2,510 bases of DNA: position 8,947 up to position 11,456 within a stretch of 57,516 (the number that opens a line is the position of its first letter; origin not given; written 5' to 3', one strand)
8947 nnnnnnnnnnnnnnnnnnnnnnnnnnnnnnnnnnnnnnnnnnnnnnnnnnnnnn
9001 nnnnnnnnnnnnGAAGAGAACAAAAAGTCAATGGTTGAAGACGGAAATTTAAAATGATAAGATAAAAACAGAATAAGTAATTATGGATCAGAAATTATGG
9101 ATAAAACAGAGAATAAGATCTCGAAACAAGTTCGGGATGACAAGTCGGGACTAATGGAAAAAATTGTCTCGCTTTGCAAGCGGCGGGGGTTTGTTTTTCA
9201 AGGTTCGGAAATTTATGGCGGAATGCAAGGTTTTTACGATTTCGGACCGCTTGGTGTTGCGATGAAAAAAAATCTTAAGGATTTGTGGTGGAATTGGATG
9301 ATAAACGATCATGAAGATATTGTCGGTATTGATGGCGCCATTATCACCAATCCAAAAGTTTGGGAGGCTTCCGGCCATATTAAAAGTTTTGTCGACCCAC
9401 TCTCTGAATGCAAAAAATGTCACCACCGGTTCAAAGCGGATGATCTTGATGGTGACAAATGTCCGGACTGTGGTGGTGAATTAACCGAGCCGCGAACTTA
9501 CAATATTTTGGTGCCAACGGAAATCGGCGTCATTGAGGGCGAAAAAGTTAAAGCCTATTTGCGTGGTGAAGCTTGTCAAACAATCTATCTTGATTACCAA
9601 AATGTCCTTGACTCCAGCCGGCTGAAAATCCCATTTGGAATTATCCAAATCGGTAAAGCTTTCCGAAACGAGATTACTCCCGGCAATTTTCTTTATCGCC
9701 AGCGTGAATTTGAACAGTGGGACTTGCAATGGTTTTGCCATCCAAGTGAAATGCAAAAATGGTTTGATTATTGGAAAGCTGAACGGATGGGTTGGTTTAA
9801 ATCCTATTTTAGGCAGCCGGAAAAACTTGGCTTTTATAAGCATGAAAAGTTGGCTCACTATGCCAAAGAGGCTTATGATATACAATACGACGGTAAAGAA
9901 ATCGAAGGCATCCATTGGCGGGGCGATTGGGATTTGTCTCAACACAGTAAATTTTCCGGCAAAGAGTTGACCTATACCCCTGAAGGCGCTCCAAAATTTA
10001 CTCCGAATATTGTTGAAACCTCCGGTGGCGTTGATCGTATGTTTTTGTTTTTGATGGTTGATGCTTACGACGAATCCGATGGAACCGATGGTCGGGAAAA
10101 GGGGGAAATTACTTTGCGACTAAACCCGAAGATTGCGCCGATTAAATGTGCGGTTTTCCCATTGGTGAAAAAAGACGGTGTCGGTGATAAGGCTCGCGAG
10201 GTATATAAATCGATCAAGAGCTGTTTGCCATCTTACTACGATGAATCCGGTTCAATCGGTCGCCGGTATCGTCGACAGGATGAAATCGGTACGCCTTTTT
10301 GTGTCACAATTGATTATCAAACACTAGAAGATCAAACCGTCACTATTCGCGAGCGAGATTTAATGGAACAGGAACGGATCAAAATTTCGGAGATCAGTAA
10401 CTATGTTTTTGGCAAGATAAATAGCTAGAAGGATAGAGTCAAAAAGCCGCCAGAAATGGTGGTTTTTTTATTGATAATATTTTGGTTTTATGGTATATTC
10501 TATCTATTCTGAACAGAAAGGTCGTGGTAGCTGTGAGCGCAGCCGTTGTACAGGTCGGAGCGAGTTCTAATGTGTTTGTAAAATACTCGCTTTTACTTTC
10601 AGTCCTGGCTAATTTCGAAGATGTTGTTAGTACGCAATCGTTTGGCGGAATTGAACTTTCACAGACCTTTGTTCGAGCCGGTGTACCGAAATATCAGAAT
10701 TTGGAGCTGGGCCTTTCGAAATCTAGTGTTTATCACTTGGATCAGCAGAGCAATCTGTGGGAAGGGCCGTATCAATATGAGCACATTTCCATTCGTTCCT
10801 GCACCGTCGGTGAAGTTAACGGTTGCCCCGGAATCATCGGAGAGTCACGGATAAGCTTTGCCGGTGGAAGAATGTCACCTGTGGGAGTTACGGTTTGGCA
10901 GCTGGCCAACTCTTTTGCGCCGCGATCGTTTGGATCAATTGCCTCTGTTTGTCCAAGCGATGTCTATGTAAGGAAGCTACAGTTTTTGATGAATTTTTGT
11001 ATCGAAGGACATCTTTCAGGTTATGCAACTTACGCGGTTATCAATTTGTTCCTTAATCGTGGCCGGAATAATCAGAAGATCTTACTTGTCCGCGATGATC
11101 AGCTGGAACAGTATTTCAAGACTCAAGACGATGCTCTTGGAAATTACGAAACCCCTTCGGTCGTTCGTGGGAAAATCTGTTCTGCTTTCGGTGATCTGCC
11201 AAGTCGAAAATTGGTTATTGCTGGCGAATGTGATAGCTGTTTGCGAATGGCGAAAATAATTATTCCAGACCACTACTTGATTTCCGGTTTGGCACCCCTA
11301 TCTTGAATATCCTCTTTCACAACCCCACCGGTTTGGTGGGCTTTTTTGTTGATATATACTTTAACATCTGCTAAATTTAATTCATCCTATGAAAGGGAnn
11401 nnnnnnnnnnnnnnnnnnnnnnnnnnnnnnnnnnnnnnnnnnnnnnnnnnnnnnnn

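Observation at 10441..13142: Tandem array of three hyperdivergent paralogs behind near-identical leader modules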

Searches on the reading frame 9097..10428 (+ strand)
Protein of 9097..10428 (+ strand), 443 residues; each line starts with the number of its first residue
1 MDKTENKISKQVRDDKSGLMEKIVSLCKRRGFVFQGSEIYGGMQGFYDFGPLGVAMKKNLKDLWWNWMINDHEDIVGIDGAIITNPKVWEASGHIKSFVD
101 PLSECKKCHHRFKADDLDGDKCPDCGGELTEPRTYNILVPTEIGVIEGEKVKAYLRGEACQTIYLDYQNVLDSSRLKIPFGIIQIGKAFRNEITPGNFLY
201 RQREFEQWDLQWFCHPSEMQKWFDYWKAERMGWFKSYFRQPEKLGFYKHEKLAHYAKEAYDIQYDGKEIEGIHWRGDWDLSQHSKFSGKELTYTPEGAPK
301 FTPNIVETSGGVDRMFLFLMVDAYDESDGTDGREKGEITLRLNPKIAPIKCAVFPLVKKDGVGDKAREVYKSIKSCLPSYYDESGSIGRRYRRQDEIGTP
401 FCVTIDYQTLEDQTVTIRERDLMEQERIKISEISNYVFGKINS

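Call 53: search_protein_families(library=pfam, proteins=[window:9097-10428:+], max_evalue=0.001)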
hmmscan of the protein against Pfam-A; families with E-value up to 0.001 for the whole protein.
window:9097-10428:+ (443 aa): 3 families
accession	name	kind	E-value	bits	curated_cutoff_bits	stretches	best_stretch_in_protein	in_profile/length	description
PF03129.25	HGTP_anticodon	-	1.7e-20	73.4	21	1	350-437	1-91/94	Anticodon binding domain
PF00587.30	tRNA-synt_2b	-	1.1e-08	35.8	29.3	1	151-237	9-94/179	tRNA synthetase class II core domain (G, H, P, S and T)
PF23455.1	DUF7129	-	6.7e-05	23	30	1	104-130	13-38/45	Domain of unknown function (DUF7129)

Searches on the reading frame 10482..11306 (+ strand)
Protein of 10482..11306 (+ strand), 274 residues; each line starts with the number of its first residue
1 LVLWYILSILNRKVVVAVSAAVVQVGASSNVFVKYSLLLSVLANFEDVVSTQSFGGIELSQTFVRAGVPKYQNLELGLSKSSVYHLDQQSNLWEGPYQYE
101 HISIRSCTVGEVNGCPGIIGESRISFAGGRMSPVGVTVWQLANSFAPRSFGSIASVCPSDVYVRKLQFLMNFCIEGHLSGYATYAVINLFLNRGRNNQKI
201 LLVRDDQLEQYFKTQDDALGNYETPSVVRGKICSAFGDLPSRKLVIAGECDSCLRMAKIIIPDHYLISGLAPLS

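Call 4: search_protein_families(library=pfam, proteins=[window:10482-11306:+], max_evalue=1)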
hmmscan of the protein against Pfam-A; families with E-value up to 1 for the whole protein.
window:10482-11306:+ (274 aa): 0 families

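Call 13: search_protein_families(library=ncbifam, proteins=[window:10482-11306:+], max_evalue=1)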
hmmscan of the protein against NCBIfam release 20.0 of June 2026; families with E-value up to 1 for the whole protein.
window:10482-11306:+ (274 aa): 0 families

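Call 14: search_protein_families(library=padloc, proteins=[window:10482-11306:+], max_evalue=1)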
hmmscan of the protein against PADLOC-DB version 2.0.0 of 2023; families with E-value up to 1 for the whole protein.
window:10482-11306:+ (274 aa): 0 families
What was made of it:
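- On Known anti-phage defence systems (PADLOC-DB v2): No hits for the three genes (call 14).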

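Call 15: search_protein_families(library=phrogs, proteins=[window:10482-11306:+], max_evalue=1)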
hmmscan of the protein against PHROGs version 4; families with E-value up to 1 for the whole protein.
window:10482-11306:+ (274 aa): 0 families
